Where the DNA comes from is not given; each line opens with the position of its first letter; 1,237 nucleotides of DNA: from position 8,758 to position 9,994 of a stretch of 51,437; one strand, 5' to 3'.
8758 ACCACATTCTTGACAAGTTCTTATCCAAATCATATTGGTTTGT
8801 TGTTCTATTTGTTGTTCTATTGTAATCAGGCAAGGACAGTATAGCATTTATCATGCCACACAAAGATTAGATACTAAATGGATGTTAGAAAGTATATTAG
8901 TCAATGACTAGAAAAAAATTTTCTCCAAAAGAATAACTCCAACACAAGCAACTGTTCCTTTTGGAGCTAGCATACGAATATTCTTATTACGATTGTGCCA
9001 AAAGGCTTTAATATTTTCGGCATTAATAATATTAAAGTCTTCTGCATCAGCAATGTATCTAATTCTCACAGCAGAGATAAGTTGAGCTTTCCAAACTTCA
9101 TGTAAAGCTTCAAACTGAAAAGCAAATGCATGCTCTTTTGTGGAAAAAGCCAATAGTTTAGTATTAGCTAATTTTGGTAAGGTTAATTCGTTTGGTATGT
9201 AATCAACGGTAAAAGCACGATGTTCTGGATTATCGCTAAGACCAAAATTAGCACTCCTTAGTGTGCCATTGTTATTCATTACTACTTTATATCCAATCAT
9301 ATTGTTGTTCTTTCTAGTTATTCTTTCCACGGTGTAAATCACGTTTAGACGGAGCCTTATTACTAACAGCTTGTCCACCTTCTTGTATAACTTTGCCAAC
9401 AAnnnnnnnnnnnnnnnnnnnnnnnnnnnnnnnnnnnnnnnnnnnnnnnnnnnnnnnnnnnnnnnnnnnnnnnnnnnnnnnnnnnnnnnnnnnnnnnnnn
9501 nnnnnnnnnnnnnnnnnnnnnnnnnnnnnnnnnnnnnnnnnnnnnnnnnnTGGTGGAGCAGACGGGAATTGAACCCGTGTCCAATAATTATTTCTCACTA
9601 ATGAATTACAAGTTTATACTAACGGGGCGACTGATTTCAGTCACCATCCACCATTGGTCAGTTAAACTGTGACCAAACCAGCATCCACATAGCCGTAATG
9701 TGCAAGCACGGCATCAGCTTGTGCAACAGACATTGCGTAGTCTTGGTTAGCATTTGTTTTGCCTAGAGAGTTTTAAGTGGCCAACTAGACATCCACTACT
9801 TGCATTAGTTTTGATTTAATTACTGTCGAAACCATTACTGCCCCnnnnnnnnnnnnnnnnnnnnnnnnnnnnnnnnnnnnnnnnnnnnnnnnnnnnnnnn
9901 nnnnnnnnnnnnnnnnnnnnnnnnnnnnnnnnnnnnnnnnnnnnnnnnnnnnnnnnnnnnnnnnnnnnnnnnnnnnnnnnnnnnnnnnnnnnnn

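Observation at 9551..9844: Phage tmRNA with a long tag that does not end in LAA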

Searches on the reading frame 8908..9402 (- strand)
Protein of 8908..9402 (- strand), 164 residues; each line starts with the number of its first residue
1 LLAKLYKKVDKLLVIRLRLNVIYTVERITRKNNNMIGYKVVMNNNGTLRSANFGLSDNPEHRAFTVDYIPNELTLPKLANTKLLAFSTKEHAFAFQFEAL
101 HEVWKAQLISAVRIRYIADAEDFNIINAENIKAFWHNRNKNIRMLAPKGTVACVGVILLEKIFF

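Call 8: search_protein_families(library=pfam, proteins=[window:8908-9402:-])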
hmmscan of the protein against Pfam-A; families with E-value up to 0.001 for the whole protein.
window:8908-9402:- (164 aa): 0 families

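Call 15: find_related_loci(query=window:8908-9402:-, collection=viral_contigs, flank=10000)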
Query window:8908-9402:- (164 aa) in viral_contigs; peptide patterns used: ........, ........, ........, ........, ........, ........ (x = any residue, [..] = any of these).
23 stretches matched a pattern; 1 encode a relative of the query (tblastn E <= 1e-3); 1 distinct loci.
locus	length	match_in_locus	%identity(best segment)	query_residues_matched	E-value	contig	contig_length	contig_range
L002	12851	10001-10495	92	1-164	2e-100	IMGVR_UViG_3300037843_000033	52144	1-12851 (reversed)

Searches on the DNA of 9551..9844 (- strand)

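Call 5: search_dna_similar(query=window:9551-9844:-, collection=phages, mode=distant, max_rows=30)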
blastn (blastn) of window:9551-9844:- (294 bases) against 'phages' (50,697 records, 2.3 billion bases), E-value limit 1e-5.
No match.
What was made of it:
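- Closest known: Mycobacteriophage Bxz1 / cluster C tmRNA. Different: There is no detectable sequence similarity (call 5).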

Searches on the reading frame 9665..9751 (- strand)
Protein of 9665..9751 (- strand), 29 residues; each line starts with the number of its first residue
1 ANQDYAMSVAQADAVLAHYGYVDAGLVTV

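Call 51: search_protein_families(library=pfam, proteins=[window:9665-9751:-], max_evalue=10)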
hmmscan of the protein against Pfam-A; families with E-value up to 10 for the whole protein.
seq(29 aa): 1 family
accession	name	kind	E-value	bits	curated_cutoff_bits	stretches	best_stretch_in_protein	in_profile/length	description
PF23847.1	DUF7211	-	0.11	12.4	27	1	11-20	3-12/25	Family of unknown function (DUF7211)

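Call 74: search_solved_structures(query=A5, max_evalue=10, show_alignments=4)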
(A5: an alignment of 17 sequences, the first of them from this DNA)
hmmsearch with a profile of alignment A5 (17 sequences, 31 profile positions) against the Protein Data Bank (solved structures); distinct sequences matched with E-value up to 10: 5.
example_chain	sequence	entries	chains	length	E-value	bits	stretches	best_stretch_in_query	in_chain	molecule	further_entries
6kbh_A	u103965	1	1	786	0.32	13.7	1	13-24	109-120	Cytochrome P450 monooxygenase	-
6zn8_A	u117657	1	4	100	1.6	11.5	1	16-24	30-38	Endoribonuclease VapD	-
9e71_BC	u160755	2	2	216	1.6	11.5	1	18-29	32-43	Small ribosomal subunit protein uS3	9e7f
6zi0_AAA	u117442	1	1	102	1.6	11.5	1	16-24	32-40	Endoribonuclease VapD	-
6zi1_AAA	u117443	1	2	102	1.6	11.5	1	16-24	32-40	Endoribonuclease VapD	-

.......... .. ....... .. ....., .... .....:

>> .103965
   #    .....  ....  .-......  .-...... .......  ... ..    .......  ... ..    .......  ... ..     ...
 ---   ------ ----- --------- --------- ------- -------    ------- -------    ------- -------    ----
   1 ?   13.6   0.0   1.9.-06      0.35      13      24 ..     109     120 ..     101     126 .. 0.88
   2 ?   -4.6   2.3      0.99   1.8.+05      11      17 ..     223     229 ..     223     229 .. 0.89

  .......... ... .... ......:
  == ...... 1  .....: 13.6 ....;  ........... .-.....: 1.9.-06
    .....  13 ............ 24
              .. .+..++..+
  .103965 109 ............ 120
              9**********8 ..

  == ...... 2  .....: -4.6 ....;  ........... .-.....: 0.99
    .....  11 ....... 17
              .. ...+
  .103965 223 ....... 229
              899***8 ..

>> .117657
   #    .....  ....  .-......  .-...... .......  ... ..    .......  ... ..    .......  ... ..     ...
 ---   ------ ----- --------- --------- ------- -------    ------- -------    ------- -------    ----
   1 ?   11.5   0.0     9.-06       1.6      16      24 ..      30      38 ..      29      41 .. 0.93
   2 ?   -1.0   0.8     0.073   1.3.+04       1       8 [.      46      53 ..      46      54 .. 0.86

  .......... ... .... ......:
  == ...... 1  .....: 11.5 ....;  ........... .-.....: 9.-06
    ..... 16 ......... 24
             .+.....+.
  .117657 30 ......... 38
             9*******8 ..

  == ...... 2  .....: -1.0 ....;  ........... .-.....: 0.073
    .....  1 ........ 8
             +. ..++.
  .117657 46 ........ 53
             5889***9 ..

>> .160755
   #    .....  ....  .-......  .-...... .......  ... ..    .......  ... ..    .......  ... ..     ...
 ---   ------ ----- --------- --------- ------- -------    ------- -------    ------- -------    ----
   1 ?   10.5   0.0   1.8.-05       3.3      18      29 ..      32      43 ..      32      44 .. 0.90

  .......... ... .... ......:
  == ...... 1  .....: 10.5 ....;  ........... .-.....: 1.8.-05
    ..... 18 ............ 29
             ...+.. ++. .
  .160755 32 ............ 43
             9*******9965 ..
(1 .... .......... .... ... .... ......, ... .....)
